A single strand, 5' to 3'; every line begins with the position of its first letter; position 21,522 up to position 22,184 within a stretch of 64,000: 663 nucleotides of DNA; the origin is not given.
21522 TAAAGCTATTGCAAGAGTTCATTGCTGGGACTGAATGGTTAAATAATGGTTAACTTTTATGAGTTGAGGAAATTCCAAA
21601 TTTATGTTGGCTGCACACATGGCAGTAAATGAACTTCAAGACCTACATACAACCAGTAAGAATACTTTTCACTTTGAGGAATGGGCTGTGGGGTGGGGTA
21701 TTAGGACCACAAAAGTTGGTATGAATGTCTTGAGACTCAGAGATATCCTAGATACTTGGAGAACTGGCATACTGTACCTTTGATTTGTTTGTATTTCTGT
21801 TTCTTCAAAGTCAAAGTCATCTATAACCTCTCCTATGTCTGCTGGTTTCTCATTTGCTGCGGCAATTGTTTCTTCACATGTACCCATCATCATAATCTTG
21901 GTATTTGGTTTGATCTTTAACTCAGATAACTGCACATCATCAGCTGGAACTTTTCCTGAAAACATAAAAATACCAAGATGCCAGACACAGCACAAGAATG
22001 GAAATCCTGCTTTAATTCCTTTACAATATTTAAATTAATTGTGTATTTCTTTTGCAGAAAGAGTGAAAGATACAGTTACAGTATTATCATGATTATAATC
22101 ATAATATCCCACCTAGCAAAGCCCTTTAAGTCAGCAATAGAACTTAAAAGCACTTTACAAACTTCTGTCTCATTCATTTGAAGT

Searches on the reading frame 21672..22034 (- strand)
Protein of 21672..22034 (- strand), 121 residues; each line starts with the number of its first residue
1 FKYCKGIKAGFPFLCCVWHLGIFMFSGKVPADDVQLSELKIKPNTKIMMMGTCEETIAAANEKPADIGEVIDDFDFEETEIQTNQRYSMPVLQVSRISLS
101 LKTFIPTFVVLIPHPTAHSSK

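Call 33: search_protein_families(library=pfam, proteins=[window:21672-22034:-], max_evalue=0.001)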
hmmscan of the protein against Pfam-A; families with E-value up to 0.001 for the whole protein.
window:21672-22034:- (121 aa): 0 families

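Call 52: search_solved_structures(query=window:21672-22034:-, max_evalue=0.01)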
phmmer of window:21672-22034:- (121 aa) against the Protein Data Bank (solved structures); distinct sequences matched with E-value up to 0.01: 5.
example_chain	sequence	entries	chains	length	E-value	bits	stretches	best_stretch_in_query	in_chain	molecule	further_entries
3shq_A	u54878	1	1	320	1.3e-10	44.7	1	24-80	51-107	UBLCP1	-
2m17_A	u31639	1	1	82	7.7e-08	35.7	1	25-56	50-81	Ubiquitin-like domain-containing CTD phosphatase 1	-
2kx3_A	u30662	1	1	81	1e-07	35.4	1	25-55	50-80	Ubiquitin-like domain-containing CTD phosphatase 1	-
2lgd_A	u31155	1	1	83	1.1e-07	35.2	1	25-55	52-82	Ubiquitin-like domain-containing CTD phosphatase 1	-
1v5t_A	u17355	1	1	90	4e-07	33.4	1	25-55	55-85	8430435I17Rik Protein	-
